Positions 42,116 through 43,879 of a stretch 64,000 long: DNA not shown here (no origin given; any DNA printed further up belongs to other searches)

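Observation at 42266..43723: OmcS-like hexaheme cytochrome encoded as the third gene of a [NiFe] hydrogenase operon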

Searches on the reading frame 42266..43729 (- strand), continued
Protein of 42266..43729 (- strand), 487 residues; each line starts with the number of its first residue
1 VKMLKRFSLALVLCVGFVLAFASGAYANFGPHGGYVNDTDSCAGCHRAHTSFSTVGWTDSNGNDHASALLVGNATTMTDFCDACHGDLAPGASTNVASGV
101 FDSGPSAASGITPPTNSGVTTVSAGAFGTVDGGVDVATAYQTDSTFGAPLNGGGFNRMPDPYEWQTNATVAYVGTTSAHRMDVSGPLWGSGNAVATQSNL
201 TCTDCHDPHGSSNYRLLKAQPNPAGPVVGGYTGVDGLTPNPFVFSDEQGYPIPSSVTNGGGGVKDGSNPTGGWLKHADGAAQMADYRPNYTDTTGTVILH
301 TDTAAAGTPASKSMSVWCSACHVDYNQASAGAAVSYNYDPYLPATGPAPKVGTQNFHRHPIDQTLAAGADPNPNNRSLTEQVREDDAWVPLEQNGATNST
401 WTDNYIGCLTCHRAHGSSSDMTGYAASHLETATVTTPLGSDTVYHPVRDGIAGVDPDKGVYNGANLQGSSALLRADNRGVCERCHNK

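Call 29: fold_search(model_id=the predicted structure, library=pdb)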
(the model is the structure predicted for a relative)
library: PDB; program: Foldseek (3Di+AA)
matches with E <= 10: 156; with E <= 0.001: 0
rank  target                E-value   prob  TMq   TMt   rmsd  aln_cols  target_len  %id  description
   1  2lc6_MODEL_1_A        2.6e+00  0.10  0.06  0.20   9.6        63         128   16  Solution structure of Par-6 Q144C/L164C (released 2011-11-30)
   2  8oui_C                3.1e+00  0.02  0.05  0.05  10.7        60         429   18  Complex of ASCT2 with Suppressyn (released 2024-05-01)
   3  5xxb_R                3.3e+00  0.10  0.05  0.13   8.7        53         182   21  Large subunit of Toxoplasma gondii ribosome (released 2017-08-30)
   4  7xwx_A                3.5e+00  0.05  0.04  0.17  11.9        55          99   11  Crystal structure of SARS-CoV-2 N-CTD (released 2023-02-08)
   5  2cjr_E                3.9e+00  0.13  0.04  0.15   2.4        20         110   25  Crystal structure of oligomerization domain of SARS coronavirus nucleocapsid protein. (released 2007-04-10)
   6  7o35_B                3.9e+00  0.01  0.06  0.14  16.7       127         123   11  Crystal Structure of SARS-CoV-2 N-CTD in complex with GTP (I) (released 2022-04-13)
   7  9h21_A                3.9e+00  0.01  0.05  0.03  27.2       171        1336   13  Cas9 in complex with tracrRNA and crRNA, Streptococcus thermophilus DGCC 7710 CRISPR3 system (released 2026-02-18)
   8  5dn5_C                4.2e+00  0.06  0.06  0.17  10.2        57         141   14  Structure of a C-terminally truncated glycoside hydrolase domain from Salmonella typhimurium FlgJ (released 2016-02-24)
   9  2lc7_MODEL_1_A        4.2e+00  0.03  0.08  0.24  11.1        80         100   11  Solution structure of the isolated Par-6 PDZ domain (released 2011-11-30)
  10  6yun_B                4.2e+00  0.01  0.06  0.13  14.1       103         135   11  1.45 Angstrom Resolution Crystal Structure of C-terminal Dimerization Domain of Nucleocapsid Phosphoprotein from SARS- (released 2020-05-20)
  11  6yun_A                4.4e+00  0.02  0.06  0.15  15.1        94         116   16  1.45 Angstrom Resolution Crystal Structure of C-terminal Dimerization Domain of Nucleocapsid Phosphoprotein from SARS- (released 2020-05-20)
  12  7f2e_L                4.7e+00  0.13  0.04  0.19   4.8        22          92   23  SARS-CoV-2 nucleocapsid protein C-terminal domain (dodecamer) (released 2021-10-20)
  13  8tzz_A                4.7e+00  0.01  0.05  0.03  12.0        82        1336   12  SpG Cas9 with NGC PAM DNA target (released 2024-05-01)
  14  2cjr_G                5.0e+00  0.15  0.04  0.16   3.1        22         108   23  Crystal structure of oligomerization domain of SARS coronavirus nucleocapsid protein. (released 2007-04-10)
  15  3bzw_A                5.0e+00  0.08  0.06  0.11   9.9        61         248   11  Crystal structure of a putative lipase from Bacteroides thetaiotaomicron (released 2008-02-05)
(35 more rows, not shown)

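Call 35: search_protein_families(library=ncbifam, proteins=[window:42266-43729:-], max_evalue=0.001)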
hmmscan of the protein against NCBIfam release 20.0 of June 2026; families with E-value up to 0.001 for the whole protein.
window:42266-43729:- (487 aa): 2 families
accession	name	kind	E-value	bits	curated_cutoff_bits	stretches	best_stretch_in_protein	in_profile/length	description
TIGR01905.1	paired_CXXCH_1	subfamily_domain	1e-11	44.6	25.2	1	201-220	8-27/41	doubled CXXCH domain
TIGR03508.1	decahem_SO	subfamily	6.1e-06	25.9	192.2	1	197-219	141-163/258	DmsE family decaheme c-type cytochrome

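Call 50: find_related_loci(query=A1, collection=genome_contigs, flank=8000)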
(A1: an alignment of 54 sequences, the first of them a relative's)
Query A1 (485 aa) in genome_contigs; peptide patterns used: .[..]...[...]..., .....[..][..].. (x = any residue, [..] = any of these).
583 stretches matched a pattern; 209 encode a relative of the query (tblastn E <= 1e-3); the best 80 are kept; 79 distinct loci.
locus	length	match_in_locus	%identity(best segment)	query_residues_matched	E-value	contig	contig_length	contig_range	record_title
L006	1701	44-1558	57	1-485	0e+0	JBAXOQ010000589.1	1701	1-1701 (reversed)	MAG: Actinomycetes bacterium isolate ELA509 MAG509_589, whole genome shotgun sequence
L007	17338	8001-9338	57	1-485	6e-166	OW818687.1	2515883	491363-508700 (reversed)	metagenome genome assembly, chromosome: 1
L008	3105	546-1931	53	1-485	2e-154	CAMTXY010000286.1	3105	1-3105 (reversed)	MAG: uncultured actinobacterium isolate G04_MAG_00037 genome assembly, contig: G04_MAG_00037_000000000108, whole genome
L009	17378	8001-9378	57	2-485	2e-144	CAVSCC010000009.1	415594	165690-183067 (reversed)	MAG: uncultured Coriobacteriia bacterium isolate MFD02979.bin.2.170 genome assembly, contig: contig_49275, whole genome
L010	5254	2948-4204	50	1-485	1e-124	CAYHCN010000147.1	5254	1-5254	MAG TPA_asm: uncultured Eubacteriales bacterium isolate ERP119294_co4_461 genome assembly, contig: NODE_20831_length_525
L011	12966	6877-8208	55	1-485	1e-151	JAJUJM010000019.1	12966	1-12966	MAG: Actinomycetota bacterium isolate bin117 k141_143620_length_12966_cov_13.9911, whole genome shotgun sequence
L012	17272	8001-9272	46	2-483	1e-117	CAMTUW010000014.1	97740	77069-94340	MAG: uncultured actinobacterium isolate G04_MAG_00003 genome assembly, contig: G04_MAG_00003_000000000012, whole genome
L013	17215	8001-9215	47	21-483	2e-117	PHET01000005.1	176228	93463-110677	MAG: Actinobacteria bacterium HGW-Actinobacteria-7 Ig3397_v2_scaffold_159, whole genome shotgun sequence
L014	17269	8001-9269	47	3-483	2e-116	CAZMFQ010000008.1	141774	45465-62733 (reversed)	MAG TPA_asm: uncultured Eubacteriales bacterium isolate binchicken_co269_74 genome assembly, contig: NODE_120_length_141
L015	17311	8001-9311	47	1-485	8e-114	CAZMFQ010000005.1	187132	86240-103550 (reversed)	MAG TPA_asm: uncultured Eubacteriales bacterium isolate binchicken_co269_74 genome assembly, contig: NODE_67_length_1871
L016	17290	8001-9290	47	2-485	4e-113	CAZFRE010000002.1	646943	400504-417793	MAG TPA_asm: uncultured Eubacteriales bacterium isolate binchicken_co269_259 genome assembly, contig: NODE_4_length_6469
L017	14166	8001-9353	45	2-485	1e-112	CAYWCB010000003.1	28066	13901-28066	MAG TPA_asm: uncultured Eubacteriales bacterium isolate SRP257756_co1_46 genome assembly, contig: NODE_1174_length_28066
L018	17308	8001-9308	49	2-485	8e-113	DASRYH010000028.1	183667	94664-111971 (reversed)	MAG TPA_asm: Coriobacteriia bacterium isolate SMAG_U13147 k141_100913, whole genome shotgun sequence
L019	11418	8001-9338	47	1-485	1e-112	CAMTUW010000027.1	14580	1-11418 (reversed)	MAG: uncultured actinobacterium isolate G04_MAG_00003 genome assembly, contig: G04_MAG_00003_000000000037, whole genome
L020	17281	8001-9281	47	2-485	6e-112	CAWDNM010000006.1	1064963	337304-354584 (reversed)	MAG: uncultured Coriobacteriia bacterium isolate MFD04716.bin.2.226 genome assembly, contig: contig_29181, whole genome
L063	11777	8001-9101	33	2-485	3e-56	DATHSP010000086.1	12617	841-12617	MAG TPA_asm: Thermoleophilia bacterium isolate SMAG_U16054 k141_945146, whole genome shotgun sequence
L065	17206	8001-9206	35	21-485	4e-56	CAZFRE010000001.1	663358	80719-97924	MAG TPA_asm: uncultured Eubacteriales bacterium isolate binchicken_co269_259 genome assembly, contig: NODE_3_length_6633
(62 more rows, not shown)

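Call 54: search_protein_families(library=pfam, proteins=[L065:2717-3370:+, L065:3383-6985:+, L065:6999-7937:+, L065:7941-9209:+, L065:9246-10763:+, L065:10571-11608:+, L063:6558-7658:+, L063:7881-9104:+, L063:9580-10740:+], max_evalue=0.001)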
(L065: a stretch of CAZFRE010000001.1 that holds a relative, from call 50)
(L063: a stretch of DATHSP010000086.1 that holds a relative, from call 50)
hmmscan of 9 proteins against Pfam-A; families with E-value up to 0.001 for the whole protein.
L065:2717-3370:+ (217 aa): 1 family
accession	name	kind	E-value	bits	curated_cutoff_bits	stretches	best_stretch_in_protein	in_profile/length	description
PF04879.21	Molybdop_Fe4S4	-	3.9e-14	52.8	22.7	1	53-111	2-55/55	Molybdopterin oxidoreductase Fe4S4 domain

L065:3383-6985:+ (1200 aa): 2 families
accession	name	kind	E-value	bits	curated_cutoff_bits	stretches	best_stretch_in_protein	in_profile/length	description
PF00384.28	Molybdopterin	-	1.1e-21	77.7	24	1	12-691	97-349/353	Molybdopterin oxidoreductase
PF01568.27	Molydop_binding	-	3.2e-16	59.8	26.8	1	1063-1193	1-109/110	Molydopterin dinucleotide binding domain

L065:6999-7937:+ (312 aa): 2 families
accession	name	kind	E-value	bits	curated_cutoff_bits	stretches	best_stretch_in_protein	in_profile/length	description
PF13247.11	Fer4_11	-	1.2e-08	35.5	26.2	1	67-102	8-44/100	4Fe-4S dicluster domain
PF12838.12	Fer4_7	-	2.6e-07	31.5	27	1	12-85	1-52/52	4Fe-4S dicluster domain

L065:7941-9209:+ (422 aa): 5 families
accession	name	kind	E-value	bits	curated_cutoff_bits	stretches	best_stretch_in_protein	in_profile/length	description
PF09699.15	Paired_CXXCH_1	-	5.6e-15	55.2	20.6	1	173-192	7-26/41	Doubled CXXCH motif (Paired_CXXCH_1)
PF14522.11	Cytochrome_C7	-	5.9e-08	32.9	24.8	0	30-90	5-55/67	Cytochrome c7 and related cytochrome c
PF22113.1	Mtrc-MtrF_II-IV_dom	-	8.2e-07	29.1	30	1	31-102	75-147/176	Outer membrane cytochrome MtrC/MtrF-like, domains II/IV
PF14537.11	Cytochrom_c3_2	-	0.00017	22.4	25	0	350-372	49-71/79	Cytochrome c3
PF03264.19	Cytochrom_NNT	-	0.00044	20.5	24.1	0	9-51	8-50/174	NapC/NirT cytochrome c family, N-terminal region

L065:9246-10763:+ (505 aa): 0 families

L065:10571-11608:+ (345 aa): 0 families

L063:6558-7658:+ (366 aa): 3 families
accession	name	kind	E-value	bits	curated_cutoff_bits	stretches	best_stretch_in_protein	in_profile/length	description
PF09699.15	Paired_CXXCH_1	-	7.1e-12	45.3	20.6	1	145-163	8-26/41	Doubled CXXCH motif (Paired_CXXCH_1)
PF22113.1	Mtrc-MtrF_II-IV_dom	-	2.8e-08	33.9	30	0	34-93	77-136/176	Outer membrane cytochrome MtrC/MtrF-like, domains II/IV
PF14522.11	Cytochrome_C7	-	2.9e-07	30.6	24.8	0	37-89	12-54/67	Cytochrome c7 and related cytochrome c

L063:7881-9104:+ (407 aa): 3 families
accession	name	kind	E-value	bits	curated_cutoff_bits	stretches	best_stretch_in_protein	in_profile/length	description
PF09699.15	Paired_CXXCH_1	-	2.3e-10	40.4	20.6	1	181-201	5-26/41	Doubled CXXCH motif (Paired_CXXCH_1)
PF14522.11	Cytochrome_C7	-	2.9e-05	24.2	24.8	0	75-127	12-54/67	Cytochrome c7 and related cytochrome c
PF22113.1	Mtrc-MtrF_II-IV_dom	-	0.0003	20.8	30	0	274-407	30-129/176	Outer membrane cytochrome MtrC/MtrF-like, domains II/IV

L063:9580-10740:+ (386 aa): 5 families
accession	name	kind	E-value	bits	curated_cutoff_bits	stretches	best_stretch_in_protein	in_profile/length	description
PF13365.12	Trypsin_2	-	7.3e-34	118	27.6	1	118-254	1-144/144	Trypsin-like peptidase domain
PF00089.32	Trypsin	-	5.3e-16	59.5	20.6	1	119-270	27-212/220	Trypsin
PF13180.12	PDZ_2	-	5.5e-12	46.2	27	1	313-381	10-78/80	PDZ domain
PF17820.7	PDZ_6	-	1.6e-10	41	27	1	319-364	2-46/54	PDZ domain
PF00595.29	PDZ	-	7e-06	26.8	23.2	1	286-350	6-60/81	PDZ domain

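Call 68: search_protein_families(library=pfam, proteins=[L063:4822-6405:+, L063:3802-4809:+], max_evalue=0.01)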
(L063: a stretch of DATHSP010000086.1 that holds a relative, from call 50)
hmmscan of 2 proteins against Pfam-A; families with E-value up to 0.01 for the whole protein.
L063:4822-6405:+ (527 aa): 7 families
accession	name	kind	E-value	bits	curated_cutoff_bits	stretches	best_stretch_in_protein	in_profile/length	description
PF01436.27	NHL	-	2.5e-26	90.8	20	1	236-262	1-28/28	NHL repeat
PF17170.10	DUF5128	-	7.2e-13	48.8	22.9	1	286-346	53-114/321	6-bladed beta-propeller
PF08450.18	SGL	-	1.2e-07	32.1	26.3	1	188-310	93-218/246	SMP-30/Gluconolactonase/LRE-like region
PF01731.26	Arylesterase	-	0.0011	19.6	21.3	0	228-262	45-81/86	Arylesterase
PF13449.12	Phytase-like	-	0.0011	19.4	27.6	0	97-221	17-105/284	Esterase-like activity of phytase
PF25021.1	TEN_NHL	-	0.0011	18.4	27.1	0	278-294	144-160/357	Teneurin NHL domain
PF06739.17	SBBP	-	0.0041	17.5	20.5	0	277-292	14-29/38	Beta-propeller repeat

L063:3802-4809:+ (335 aa): 19 families
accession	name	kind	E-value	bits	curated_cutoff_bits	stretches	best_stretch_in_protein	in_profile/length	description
PF07719.23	TPR_2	-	1.3e-19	69.1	27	1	141-172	2-33/34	Tetratricopeptide repeat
PF14559.12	TPR_19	-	4.3e-19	69.1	25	3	150-189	1-40/68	Tetratricopeptide repeat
PF13432.12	TPR_16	-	2.5e-17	63.4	32.7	3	204-240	27-63/65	Tetratricopeptide repeat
PF13431.12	TPR_17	-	1.7e-15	56.4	24.4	0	55-83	5-33/34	Tetratricopeptide repeat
PF13428.12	TPR_14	-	4.9e-15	55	23.5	3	65-104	3-42/44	Tetratricopeptide repeat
PF00515.34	TPR_1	-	4.2e-14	52.1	27.8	1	140-172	1-33/34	Tetratricopeptide repeat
PF13414.12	TPR_11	-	7.8e-14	51.5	26.8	2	75-106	6-37/42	TPR repeat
PF13181.12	TPR_8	-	2.2e-13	49.7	25.7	1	142-171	3-32/34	Tetratricopeptide repeat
PF13424.12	TPR_12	-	5.4e-13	49.4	30.1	2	99-170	5-75/77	Tetratricopeptide repeat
PF13371.12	TPR_9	-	1.5e-11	44.6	35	1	201-243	22-64/73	Tetratricopeptide repeat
PF13374.12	TPR_10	-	9.8e-10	38.6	27.5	1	140-170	2-32/42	Tetratricopeptide repeat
PF13176.12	TPR_7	-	4.3e-09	36.2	27.9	0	67-99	3-35/36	Tetratricopeptide repeat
PF13174.12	TPR_6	-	5e-09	36.7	26.3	0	295-319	7-31/33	Tetratricopeptide repeat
PF23914.1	TPR_CcmH_CycH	-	2.2e-07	31.3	42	0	54-127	75-151/158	Cytochrome c-type biogenesis protein H TPR domain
PF14561.12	TPR_20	-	2.6e-07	31.3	25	1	43-98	2-57/90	Tetratricopeptide repeat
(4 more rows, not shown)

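Call 71: search_protein_families(library=pfam, proteins=[L065:9246-10763:+, L065:10571-11608:+], max_evalue=10)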
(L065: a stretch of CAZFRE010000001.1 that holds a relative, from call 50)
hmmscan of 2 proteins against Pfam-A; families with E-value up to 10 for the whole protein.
L065:9246-10763:+ (505 aa): 0 families

L065:10571-11608:+ (345 aa): 2 families
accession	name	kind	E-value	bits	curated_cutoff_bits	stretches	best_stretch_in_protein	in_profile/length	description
PF19911.4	DUF6384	-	0.17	11.4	25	1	74-170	100-193/308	Family of unknown function (DUF6384)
PF13985.11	YbgS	-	0.62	10.7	27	1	64-138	1-74/124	YbgS-like protein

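Call 87: predict_structure(alignment_id=A3)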
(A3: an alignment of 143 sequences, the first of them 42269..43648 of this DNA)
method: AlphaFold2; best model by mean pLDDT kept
length: 460 residues; sequences in the alignment: 143
mean_pLDDT: 77.2   pTM: 0.80
mean pLDDT of the five models: 77.2, 75.2, 74.5, 73.7, 68.2
residues with pLDDT >= 90: 86; 70-90: 236; 50-70: 115; < 50: 23
segments of 3 or more residues with pLDDT < 50: 1-7, 22-26
pLDDT, mean of each block of 10 residues (from residue 1): 49 50 51 73 61 77 69 78 87 63 70 88 74 74 76 67 68 78 72 88 87 92 93 91 90 90 85 85 90 87 86 76 85 87 90 80 83 87 78 70 90 89 64 64 58 57
secondary structure, 60 per line:
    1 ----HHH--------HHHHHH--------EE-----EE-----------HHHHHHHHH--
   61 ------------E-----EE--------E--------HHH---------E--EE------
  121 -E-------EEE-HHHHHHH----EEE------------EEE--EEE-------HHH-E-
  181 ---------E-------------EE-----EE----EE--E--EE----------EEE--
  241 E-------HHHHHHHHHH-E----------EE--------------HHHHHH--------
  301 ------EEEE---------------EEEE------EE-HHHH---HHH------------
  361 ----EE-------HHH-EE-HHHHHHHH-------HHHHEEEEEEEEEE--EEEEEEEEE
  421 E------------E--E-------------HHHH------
elements in order: H16-21 H50-58 E130-132 H134-140 E145-147 E160-162 E165-167 E236-238 H249-258 H287-292 E307-310 E326-329 H339-342 H381-388 H396-399 E400-409 E412-421 H451-454

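Call 95: search_protein_representatives(alignment_id=A1)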
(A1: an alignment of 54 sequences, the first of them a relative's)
Query: 54 sequences, 441 profile positions. Proteins with E-value up to 0.001 (for the whole library): 1296; up to 1e-10: 667; up to 1e-30: 148. The best 150 are listed.
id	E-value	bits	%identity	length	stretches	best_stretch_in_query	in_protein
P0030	4.3e-192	655.4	-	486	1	2-441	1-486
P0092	9.0e-190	647.8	-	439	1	2-440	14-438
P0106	1.1e-178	611.3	-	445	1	2-441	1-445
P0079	2.2e-158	544.3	-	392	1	75-441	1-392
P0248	1.9e-146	505.0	-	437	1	2-441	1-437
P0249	3.0e-142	491.1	-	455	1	4-441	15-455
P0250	3.5e-142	490.9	-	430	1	15-441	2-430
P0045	9.0e-141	486.3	-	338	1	1-291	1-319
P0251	1.3e-136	472.5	-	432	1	3-441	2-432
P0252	1.1e-129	449.7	-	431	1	2-441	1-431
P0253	1.1e-124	433.2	-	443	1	3-441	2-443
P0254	2.6e-123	428.7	-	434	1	2-441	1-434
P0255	1.7e-121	422.7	-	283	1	9-299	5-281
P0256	1.3e-120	419.9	-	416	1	2-441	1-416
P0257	2.7e-118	412.2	-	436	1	2-441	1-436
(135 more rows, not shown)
